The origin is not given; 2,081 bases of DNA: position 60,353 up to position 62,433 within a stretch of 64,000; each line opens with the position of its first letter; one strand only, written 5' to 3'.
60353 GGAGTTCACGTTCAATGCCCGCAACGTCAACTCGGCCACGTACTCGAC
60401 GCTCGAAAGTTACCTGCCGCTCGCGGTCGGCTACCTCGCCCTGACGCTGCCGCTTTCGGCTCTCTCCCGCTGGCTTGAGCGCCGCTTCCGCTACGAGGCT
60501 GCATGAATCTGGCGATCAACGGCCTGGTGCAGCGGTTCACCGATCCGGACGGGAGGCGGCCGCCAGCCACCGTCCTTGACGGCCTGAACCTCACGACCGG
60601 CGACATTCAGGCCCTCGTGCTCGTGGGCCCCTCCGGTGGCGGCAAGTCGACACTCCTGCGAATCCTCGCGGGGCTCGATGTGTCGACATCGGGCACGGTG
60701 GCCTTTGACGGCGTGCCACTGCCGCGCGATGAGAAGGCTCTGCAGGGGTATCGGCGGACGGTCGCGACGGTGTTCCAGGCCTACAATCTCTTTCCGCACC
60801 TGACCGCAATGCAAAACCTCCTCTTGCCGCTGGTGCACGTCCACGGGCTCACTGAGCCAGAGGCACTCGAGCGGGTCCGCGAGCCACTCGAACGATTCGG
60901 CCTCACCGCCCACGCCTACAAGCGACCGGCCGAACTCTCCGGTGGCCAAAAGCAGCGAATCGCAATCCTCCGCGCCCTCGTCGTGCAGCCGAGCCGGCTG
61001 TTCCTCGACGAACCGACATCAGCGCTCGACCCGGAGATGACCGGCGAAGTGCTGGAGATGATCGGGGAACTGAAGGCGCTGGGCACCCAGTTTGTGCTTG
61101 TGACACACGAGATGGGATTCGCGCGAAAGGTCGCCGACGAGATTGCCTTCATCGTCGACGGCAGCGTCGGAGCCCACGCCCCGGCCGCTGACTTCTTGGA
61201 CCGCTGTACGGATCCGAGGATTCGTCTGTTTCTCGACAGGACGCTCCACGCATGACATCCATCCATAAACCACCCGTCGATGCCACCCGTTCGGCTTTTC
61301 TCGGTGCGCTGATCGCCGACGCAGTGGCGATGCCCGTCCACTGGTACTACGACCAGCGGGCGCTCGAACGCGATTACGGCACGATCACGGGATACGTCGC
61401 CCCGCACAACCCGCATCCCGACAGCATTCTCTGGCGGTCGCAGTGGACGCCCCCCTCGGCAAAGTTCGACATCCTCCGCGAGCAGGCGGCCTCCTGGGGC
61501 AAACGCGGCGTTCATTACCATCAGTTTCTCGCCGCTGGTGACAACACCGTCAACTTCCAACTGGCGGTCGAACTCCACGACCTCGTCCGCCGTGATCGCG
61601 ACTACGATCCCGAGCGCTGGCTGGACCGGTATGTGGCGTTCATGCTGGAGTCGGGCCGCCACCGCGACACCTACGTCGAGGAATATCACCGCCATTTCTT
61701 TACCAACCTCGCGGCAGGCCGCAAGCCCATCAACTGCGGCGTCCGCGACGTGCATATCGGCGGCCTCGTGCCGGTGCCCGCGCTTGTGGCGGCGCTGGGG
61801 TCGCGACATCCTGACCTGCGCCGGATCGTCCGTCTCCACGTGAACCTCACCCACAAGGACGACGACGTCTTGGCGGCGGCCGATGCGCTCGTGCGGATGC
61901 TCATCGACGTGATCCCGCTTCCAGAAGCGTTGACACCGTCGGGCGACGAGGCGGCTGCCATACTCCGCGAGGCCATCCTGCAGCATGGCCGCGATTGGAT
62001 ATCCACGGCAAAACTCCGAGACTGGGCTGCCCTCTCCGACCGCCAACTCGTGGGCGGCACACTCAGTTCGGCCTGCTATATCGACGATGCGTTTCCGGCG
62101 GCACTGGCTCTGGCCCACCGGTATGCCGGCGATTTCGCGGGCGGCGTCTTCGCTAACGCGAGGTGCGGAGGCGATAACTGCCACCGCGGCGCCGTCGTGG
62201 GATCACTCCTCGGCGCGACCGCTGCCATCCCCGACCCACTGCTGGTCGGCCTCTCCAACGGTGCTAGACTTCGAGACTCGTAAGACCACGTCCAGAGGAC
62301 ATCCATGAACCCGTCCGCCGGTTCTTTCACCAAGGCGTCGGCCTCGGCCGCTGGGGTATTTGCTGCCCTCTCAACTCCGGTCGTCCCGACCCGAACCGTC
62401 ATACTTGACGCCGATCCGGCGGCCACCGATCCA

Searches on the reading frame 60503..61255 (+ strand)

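Call 68: search_protein_families(library=pfam, proteins=[window:60503-61255:+], max_evalue=0.00001)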
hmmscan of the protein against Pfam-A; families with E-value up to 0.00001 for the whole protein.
window:60503-61255:+ (250 aa): 3 families
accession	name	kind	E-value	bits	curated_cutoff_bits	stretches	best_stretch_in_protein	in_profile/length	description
PF00005.33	ABC_tran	-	8.4e-31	107.8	25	1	25-173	1-137/137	ABC transporter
PF13304.12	AAA_21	-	5.8e-14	53.3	27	1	142-204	235-300/304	AAA domain, putative AbiEii toxin, Type IV TA system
PF02463.25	SMC_N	-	3.5e-06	27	40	0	144-210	136-205/220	RecF/RecN/SMC N terminal domain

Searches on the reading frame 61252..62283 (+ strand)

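Call 68: search_protein_families(library=pfam, proteins=[window:61252-62283:+], max_evalue=0.00001)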
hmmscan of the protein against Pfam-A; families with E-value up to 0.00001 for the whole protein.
window:61252-62283:+ (343 aa): 1 family
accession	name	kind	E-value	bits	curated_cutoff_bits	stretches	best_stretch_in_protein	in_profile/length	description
PF03747.19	ADP_ribosyl_GH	-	5.7e-37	128.4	26.2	1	15-323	2-278/287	ADP-ribosylglycohydrolase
